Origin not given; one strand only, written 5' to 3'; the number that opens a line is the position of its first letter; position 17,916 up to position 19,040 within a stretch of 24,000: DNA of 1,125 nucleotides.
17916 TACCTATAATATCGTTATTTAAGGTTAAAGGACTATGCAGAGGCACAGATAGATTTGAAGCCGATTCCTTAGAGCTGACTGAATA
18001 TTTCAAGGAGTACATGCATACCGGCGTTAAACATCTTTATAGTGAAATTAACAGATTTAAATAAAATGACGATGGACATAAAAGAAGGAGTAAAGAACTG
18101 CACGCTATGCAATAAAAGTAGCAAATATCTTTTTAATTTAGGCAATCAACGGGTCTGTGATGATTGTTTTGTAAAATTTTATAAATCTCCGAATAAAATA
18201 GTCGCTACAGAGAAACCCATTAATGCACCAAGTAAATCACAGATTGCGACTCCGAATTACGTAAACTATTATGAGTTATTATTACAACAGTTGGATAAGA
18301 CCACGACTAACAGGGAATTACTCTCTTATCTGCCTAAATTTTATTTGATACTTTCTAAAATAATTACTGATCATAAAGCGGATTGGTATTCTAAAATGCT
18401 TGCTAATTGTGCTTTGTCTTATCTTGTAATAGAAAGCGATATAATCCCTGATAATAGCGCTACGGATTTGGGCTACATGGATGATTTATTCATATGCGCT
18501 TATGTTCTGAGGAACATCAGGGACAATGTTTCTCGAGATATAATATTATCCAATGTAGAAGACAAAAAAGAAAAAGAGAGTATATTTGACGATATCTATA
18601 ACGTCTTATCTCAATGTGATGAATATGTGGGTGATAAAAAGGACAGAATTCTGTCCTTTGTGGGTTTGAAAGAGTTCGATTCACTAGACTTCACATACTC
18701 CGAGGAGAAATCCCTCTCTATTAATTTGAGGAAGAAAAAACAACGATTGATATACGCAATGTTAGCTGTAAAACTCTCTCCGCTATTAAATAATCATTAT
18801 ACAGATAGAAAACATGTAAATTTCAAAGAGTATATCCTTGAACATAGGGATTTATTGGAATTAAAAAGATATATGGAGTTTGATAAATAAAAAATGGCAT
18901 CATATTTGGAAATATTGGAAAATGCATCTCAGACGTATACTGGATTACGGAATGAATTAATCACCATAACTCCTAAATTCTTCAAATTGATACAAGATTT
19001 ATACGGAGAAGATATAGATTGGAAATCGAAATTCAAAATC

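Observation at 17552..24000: Translationally coupled operon of at least 7 genes on an integrated element: candidate undescribed defence system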

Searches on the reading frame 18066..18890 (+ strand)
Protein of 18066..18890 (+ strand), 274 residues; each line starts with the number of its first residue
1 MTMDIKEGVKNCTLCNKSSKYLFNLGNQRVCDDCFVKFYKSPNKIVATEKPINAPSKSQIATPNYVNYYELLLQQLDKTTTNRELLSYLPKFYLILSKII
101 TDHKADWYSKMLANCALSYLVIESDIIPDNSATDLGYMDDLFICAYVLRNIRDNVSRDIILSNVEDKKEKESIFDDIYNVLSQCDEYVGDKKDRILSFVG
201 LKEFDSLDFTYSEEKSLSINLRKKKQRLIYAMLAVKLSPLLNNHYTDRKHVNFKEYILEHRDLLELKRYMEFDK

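Call 7: search_protein_families(library=pfam, proteins=[window:18066-18890:+], max_evalue=0.1)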
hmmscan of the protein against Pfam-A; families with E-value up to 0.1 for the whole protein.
window:18066-18890:+ (274 aa): 4 families
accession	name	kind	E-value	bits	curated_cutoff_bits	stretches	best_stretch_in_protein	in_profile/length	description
PF06803.17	DUF1232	-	1.6e-05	25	23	1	110-145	2-36/37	Protein of unknown function (DUF1232)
PF25202.1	DUF7834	-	0.027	14.8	27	1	64-181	105-211/235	Family of unknown function (DUF7834)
PF24458.1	DUF7573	-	0.032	14.6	30.2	1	2-34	4-36/39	Domain of unknown function (DUF7573)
PF14471.11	DUF4428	-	0.067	13.5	27.8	0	11-39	1-31/51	Domain of unknown function (DUF4428)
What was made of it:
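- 18066..18890 (+): Gene 2, 274 aa: N-terminal Zn ribbon plus a soluble all-helical DUF1232-type core; first member of the accessory pair. Pfam DUF1232 E 1.6e-5, above its cutoff (call 7).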

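Call 8: search_protein_families(library=padloc, proteins=[window:18066-18890:+], max_evalue=0.1)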
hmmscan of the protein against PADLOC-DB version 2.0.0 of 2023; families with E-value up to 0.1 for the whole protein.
window:18066-18890:+ (274 aa): 0 families

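Call 17: find_homologous_proteins(query=window:18066-18890:+, max_evalue=0.001)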
Query window:18066-18890:+ (274 aa): 3 proteins with E <= 0.001 among 1083 candidates.
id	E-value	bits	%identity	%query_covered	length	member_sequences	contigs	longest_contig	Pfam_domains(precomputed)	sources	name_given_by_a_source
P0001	1.4e-175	600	100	99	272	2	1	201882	PF06803.18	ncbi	-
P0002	3.5e-52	195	45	75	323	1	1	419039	-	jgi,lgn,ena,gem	-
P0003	5.7e-45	172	45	75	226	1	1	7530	PF06803.18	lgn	-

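Call 18: find_encoding_contigs(protein=P0002, flank=10000, max_places=4)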
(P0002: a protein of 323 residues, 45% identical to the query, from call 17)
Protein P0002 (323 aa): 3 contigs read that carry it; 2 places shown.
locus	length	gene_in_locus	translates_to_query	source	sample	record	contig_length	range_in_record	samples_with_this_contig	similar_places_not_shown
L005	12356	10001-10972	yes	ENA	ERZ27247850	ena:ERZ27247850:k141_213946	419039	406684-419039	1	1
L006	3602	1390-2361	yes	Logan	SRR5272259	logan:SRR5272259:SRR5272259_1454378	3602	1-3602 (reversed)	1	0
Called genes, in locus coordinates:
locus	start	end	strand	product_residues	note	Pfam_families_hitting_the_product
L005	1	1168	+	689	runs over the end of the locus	PF02463:SMC_N (faint), PF13476:AAA_23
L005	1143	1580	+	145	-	PF00293:NUDIX, PF14815:NUDIX_4 (weak)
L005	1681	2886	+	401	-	PF15102:TMEM154 (faint)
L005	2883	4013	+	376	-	-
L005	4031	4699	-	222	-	-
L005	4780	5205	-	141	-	-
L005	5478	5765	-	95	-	-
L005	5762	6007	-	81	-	-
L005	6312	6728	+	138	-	PF00520:Ion_trans (weak), PF07885:Ion_trans_2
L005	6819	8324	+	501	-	-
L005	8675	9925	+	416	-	PF00589:Phage_integrase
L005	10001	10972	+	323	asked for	-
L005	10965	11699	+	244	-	PF06803:DUF1232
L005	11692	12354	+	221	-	?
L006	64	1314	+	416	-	PF00589:Phage_integrase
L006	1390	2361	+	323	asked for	-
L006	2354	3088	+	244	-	PF06803:DUF1232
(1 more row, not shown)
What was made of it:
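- An L005 homolog lies next to an integrase (call 18).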

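Call 19: find_encoding_contigs(protein=P0003, flank=10000, max_places=4)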
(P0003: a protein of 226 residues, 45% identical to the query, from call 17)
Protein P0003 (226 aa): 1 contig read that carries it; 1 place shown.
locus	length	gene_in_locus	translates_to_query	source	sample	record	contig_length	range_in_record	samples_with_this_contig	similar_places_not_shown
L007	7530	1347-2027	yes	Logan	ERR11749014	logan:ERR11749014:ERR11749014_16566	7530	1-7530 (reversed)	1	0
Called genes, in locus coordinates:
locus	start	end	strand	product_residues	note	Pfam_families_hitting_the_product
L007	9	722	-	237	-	-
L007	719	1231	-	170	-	PF03852:Vsr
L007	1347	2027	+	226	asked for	PF06803:DUF1232 (weak)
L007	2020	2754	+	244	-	PF06803:DUF1232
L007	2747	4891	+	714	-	PF00176:SNF2-rel_dom, PF18766:SWI2_SNF2 (faint), PF00270:DEAD, PF04851:ResIII, PF16203:ERCC3_RAD25_C (weak), PF00271:Helicase_C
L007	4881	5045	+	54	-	-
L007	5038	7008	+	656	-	PF02463:SMC_N (faint), PF13476:AAA_23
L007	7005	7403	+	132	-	-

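Call 23: search_protein_families(library=ncbifam, proteins=[window:18066-18890:+, L007:9-722:-], max_evalue=0.1)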
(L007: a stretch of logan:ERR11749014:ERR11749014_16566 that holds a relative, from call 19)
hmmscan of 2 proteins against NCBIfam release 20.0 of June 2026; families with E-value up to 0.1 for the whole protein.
window:18066-18890:+ (274 aa): 0 families

L007:9-722:- (237 aa): 0 families

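Call 24: search_protein_families(library=phrogs, proteins=[window:18066-18890:+, L007:9-722:-], max_evalue=0.1)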
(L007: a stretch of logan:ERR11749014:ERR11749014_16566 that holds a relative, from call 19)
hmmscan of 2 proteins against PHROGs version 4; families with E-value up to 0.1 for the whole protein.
window:18066-18890:+ (274 aa): 3 families
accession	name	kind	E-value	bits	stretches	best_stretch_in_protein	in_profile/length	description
phrog_14750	-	unknown function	0.0013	19.8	1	108-163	58-112/134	-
phrog_4921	-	unknown function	0.0018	19.3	1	10-41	64-94/116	-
phrog_33365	-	unknown function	0.054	14.4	1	115-167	31-83/150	-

L007:9-722:- (237 aa): 0 families

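Call 55: predict_structure(alignment_id=A4)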
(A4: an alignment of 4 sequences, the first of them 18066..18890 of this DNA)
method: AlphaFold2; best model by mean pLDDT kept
length: 274 residues; sequences in the alignment: 4
mean_pLDDT: 62.5   pTM: 0.53
mean pLDDT of the five models: 62.5, 62.1, 59.6, 59.1, 58.1
residues with pLDDT >= 90: 21; 70-90: 85; 50-70: 91; < 50: 77
segments of 3 or more residues with pLDDT < 50: 1-9, 39-66, 122-131, 206-229, 269-274
pLDDT, mean of each block of 10 residues (from residue 1): 39 68 67 61 28 29 42 67 83 85 73 73 43 67 92 86 84 92 85 72 53 34 41 55 64 63 53 39
secondary structure, 60 per line:
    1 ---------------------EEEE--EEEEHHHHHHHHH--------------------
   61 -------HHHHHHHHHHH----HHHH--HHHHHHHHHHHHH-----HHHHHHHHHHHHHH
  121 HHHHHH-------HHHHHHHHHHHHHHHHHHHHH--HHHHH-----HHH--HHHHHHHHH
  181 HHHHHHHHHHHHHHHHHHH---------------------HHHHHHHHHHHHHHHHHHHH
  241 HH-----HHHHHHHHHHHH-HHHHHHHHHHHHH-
elements in order: E22-25 E28-31 H32-40 H68-78 H83-86 H89-101 H107-126 H134-154 H157-161 H172-199 H221-242 H248-259 H261-273
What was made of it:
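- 18066..18890 (+): AF2 core pLDDT is 70-92 and all helical (call 55).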

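Call 57: search_protein_representatives(alignment_id=A4)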
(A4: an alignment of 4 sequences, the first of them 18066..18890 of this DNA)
Query: 4 sequences, 227 profile positions. Proteins with E-value up to 0.001 (for the whole library): 456; up to 1e-10: 168; up to 1e-30: 38. The best 150 are listed.
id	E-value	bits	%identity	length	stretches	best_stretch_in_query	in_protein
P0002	2.3e-107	374.1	-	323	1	2-227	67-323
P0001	7.2e-101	352.8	-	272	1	3-224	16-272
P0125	2.0e-77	276.1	-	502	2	13-225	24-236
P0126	2.0e-75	269.6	-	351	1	11-223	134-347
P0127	5.4e-74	264.9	-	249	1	9-224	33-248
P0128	7.6e-74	264.4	-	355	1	9-226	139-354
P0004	1.4e-70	253.7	-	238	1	16-226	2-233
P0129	6.3e-70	251.6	-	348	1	15-226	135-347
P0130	6.2e-62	225.5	-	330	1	13-222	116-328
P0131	1.2e-57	211.4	-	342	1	10-223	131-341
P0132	1.2e-54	201.7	-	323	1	13-223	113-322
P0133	2.0e-51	191.1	-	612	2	7-222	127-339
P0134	6.6e-51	189.4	-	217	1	12-222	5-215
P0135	7.7e-46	172.8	-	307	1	13-223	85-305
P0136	5.9e-43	163.4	-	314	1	14-224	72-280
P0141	2.7e-35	138.3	-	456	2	15-184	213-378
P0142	4.4e-35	137.6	-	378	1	10-223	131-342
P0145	1.0e-34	136.5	-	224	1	18-216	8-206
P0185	3.3e-23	98.8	-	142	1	14-152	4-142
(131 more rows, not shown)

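Call 61: search_protein_families(library=pfam, alignment_id=A6, max_evalue=0.01)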
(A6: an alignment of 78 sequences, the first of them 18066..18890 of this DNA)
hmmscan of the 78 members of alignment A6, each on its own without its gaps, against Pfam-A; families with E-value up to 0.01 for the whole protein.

A. member 1, window:18066-18890:+ (274 aa): 1 family
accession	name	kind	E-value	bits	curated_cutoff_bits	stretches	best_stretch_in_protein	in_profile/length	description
PF06803.17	DUF1232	-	1.6e-05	25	23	1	110-145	2-36/37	Protein of unknown function (DUF1232)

B. families by the number of members that match (of 78 scanned): 35 families (the first 25 are shown)
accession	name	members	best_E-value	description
PF06803.17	DUF1232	72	5.1e-19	Protein of unknown function (DUF1232)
PF13646.12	HEAT_2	3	6.7e-23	HEAT repeats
PF02985.28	HEAT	3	1e-14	HEAT repeat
PF13513.12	HEAT_EZ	3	1.6e-05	HEAT-like repeat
PF03130.22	HEAT_PBS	2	7e-08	PBS lyase HEAT-like repeat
PF16640.11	Big_3_5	2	2.1e-05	Bacterial Ig-like domain (group 3)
PF12717.13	Cnd1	2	8.3e-05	non-SMC mitotic condensation complex subunit 1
PF01816.23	LRV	1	9.4e-26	Leucine rich repeat variant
PF25591.1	LRV_2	1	3.5e-21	Leucine Rich Repeat Variant domain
PF04326.19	SLFN_AlbA_2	1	1.1e-18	Schlafen, AlbA_2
PF10304.15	RTP1_C2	1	1.6e-06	Required for nuclear transport of RNA pol II C-terminus 2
PF07764.18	Omega_Repress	1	3.9e-06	Omega Transcriptional Repressor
PF12773.13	DZR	1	4.3e-06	Double zinc ribbon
PF09280.16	XPC-binding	1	4.8e-06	XPC-binding domain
PF25786.1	HEAT_GCN1_C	1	7.4e-05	GCN1-like, C-terminal HEAT repeats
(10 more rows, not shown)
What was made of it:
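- On Pfam DUF1232 (PF06803): 72 of 78 family members hit DUF1232 (call 61).
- Closest known: Pfam DUF1232. Same: Gene 2, and 72 of 78 sampled relatives, carry the DUF1232 signature helix-loop-helix (IPD...G.DD) (calls 7, 61).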

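Call 65: find_encoding_contigs(protein=P0145, flank=9000, max_places=3)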
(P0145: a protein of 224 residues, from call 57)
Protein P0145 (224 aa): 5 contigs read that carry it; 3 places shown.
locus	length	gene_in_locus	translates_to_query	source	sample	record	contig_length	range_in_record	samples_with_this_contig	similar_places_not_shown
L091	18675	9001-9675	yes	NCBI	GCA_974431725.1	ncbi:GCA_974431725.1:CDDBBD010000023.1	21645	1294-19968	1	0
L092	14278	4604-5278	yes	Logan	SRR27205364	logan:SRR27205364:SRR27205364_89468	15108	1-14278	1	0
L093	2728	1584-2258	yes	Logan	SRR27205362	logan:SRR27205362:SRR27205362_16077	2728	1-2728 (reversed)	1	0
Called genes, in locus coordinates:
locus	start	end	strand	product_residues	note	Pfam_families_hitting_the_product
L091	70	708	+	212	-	-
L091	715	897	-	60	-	PF21983:NikA-like (weak)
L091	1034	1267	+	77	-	-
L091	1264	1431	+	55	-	-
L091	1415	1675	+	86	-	-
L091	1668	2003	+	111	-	PF04956:TrbC (weak), PF18895:T4SS_pilin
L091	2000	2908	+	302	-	-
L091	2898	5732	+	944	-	PF26593:TraC-like (weak), PF12846:AAA_10 (faint), PF01935:DUF87, PF19044:P-loop_TraG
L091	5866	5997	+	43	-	-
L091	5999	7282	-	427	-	-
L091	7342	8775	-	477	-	PF01930:Cas_Cas4 (weak), PF11074:DUF2779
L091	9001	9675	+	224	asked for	PF06803:DUF1232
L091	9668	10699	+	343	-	-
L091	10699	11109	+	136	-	-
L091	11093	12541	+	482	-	PF00270:DEAD (weak), PF04851:ResIII, PF00176:SNF2-rel_dom, PF00271:Helicase_C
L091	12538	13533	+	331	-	-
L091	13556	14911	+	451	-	PF04055:Radical_SAM (weak)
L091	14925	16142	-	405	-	-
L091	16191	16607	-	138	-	-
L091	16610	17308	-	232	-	-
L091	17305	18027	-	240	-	-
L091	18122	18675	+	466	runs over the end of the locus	PF02310:B12-binding, PF04055:Radical_SAM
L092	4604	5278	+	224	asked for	PF06803:DUF1232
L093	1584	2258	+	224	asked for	PF06803:DUF1232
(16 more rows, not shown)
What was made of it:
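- A DUF1232-helicase operon lies in a similar T4SS context in L091 (call 65).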

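Call 66: find_encoding_contigs(protein=P0141, flank=9000, max_places=2)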
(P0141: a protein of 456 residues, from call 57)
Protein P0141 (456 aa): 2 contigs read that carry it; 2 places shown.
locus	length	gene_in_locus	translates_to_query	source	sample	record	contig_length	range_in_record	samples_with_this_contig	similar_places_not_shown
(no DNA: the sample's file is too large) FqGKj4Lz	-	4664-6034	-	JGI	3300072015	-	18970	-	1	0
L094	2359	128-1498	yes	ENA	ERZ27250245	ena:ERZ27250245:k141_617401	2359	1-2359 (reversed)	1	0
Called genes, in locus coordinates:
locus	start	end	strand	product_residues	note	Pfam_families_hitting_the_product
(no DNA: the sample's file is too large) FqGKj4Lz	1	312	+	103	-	?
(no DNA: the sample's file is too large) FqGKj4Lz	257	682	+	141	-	PF01022:HTH_5 (weak), PF12802:MarR_2 (weak)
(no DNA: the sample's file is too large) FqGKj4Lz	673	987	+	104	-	-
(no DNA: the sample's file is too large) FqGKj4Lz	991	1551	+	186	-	-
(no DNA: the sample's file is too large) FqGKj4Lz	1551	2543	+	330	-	PF04307:YdjM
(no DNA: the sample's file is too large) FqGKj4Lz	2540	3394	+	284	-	PF13401:AAA_22 (weak), PF00004:AAA (weak)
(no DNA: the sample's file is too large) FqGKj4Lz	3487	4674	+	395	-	PF12705:PDDEXK_1, PF01930:Cas_Cas4 (weak)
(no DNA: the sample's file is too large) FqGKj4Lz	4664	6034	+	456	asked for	PF06803:DUF1232 (faint)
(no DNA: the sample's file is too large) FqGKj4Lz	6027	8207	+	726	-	PF04851:ResIII, PF00176:SNF2-rel_dom, PF00270:DEAD, PF18766:SWI2_SNF2 (weak), PF00271:Helicase_C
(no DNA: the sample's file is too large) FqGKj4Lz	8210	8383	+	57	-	-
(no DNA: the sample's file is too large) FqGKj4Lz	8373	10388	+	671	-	PF13476:AAA_23, PF13514:AAA_27 (faint)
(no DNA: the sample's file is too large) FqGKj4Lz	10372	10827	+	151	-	PF27807:DNA_S_mod_dnd_assoc_4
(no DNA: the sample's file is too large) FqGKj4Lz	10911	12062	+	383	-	PF14072:DndB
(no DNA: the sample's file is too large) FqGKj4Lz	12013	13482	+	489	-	PF01507:PAPS_reduct, PF20306:Sp-DndD (weak)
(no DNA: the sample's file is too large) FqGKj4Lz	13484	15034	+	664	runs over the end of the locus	PF02463:SMC_N (weak), PF13476:AAA_23, PF13514:AAA_27 (weak), PF13555:AAA_29 (weak)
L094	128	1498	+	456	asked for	PF06803:DUF1232 (faint)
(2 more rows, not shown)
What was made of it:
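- A fused DUF1232 protein precedes a PbeABCD that is followed by DndB-DndC-DndD on one metagenome contig (call 66).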

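Call 67: find_encoding_contigs(protein=P0185, flank=9000, max_places=2)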
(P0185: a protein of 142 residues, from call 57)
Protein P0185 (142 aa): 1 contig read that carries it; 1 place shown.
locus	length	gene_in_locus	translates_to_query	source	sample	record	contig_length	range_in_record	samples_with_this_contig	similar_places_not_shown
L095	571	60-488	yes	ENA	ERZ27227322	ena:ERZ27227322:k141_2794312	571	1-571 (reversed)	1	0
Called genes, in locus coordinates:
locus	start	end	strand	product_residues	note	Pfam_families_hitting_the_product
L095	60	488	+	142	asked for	PF06803:DUF1232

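Call 68: find_encoding_contigs(protein=P0142, flank=9000, max_places=2)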
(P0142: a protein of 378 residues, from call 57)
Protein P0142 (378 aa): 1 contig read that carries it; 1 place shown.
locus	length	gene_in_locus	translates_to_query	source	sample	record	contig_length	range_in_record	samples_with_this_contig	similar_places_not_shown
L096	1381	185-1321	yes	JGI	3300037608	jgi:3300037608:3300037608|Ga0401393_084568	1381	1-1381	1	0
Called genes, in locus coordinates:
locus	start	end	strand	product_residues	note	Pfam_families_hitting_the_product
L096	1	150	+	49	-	?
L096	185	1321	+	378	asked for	PF06803:DUF1232 (weak)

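Call 75: fold_search(model_id=the predicted structure, library=pdb)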
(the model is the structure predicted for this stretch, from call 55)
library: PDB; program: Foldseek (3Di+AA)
matches with E <= 10: 257; with E <= 0.001: 0
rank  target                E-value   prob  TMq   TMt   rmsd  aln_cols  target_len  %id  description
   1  4wyv_B                1.5e-01  0.18  0.15  0.17  16.5       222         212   15  Crystal Structure of Human Translin in Open Conformation (released 2014-11-26)
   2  8vyy_A                2.0e-01  0.09  0.12  0.13  23.0       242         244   11  The crystal structure of MarE in complex with its native substrate, beta-methyl-L-tryptophan (released 2025-04-02)
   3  4wyv_E                2.6e-01  0.14  0.15  0.17  16.5       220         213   14  Crystal Structure of Human Translin in Open Conformation (released 2014-11-26)
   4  4wyv_C                3.7e-01  0.15  0.15  0.18  16.6       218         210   12  Crystal Structure of Human Translin in Open Conformation (released 2014-11-26)
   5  4wyv_D                3.7e-01  0.12  0.14  0.17  16.6       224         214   15  Crystal Structure of Human Translin in Open Conformation (released 2014-11-26)
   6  8ts1_A                4.1e-01  0.14  0.16  0.15  23.5       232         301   15  Cryo-EM structure of human MRS2 with Mg2+ (released 2024-08-14)
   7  6u1s_A                4.3e-01  0.13  0.16  0.15  21.9       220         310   15  Cryo-EM structure of a de novo designed 16-helix transmembrane nanopore, TMHC8_R. (released 2020-08-19)
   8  3qb5_C                4.3e-01  0.11  0.14  0.17  16.2       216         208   13  Human C3PO complex in the presence of MnSO4 (released 2011-05-11)
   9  1j1j_A                6.5e-01  0.12  0.15  0.17  16.4       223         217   12  Crystal Structure of human Translin (released 2003-12-06)
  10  4bbr_M                8.4e-01  0.13  0.17  0.22  16.2       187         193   12  Structure of RNA polymerase II-TFIIB complex (released 2012-11-14)
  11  4wyv_A                8.4e-01  0.10  0.14  0.17  15.9       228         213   10  Crystal Structure of Human Translin in Open Conformation (released 2014-11-26)
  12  9e82_R                8.4e-01  0.08  0.15  0.16  18.6       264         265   11  ACKR3 phosphorylated by GRK5 in complex with arrestin2 and Fab7 (released 2025-04-02)
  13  2bnl_A                1.5e+00  0.09  0.15  0.23  10.3       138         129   13  The structure of the N-terminal domain of RsbR (released 2005-11-03)
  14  3qb5_A                1.6e+00  0.08  0.14  0.17  16.3       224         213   11  Human C3PO complex in the presence of MnSO4 (released 2011-05-11)
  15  9ece_A                1.6e+00  0.06  0.16  0.07  20.5       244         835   12  Inactive state of wild-type EsCas13d ternary complex with C4A mismatch (released 2025-11-19)
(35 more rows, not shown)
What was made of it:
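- Tried and rejected: Foldseek against the PDB gave nothing (best E 0.15, TM at most 0.26, call 75).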

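Call 104: search_protein_families(library=padloc, proteins=[L007:4881-5045:+], max_evalue=0.01)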
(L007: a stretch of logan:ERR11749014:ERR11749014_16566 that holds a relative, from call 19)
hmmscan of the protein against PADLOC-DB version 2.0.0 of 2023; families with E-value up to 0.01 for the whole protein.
L007:4881-5045:+ (54 aa): 0 families
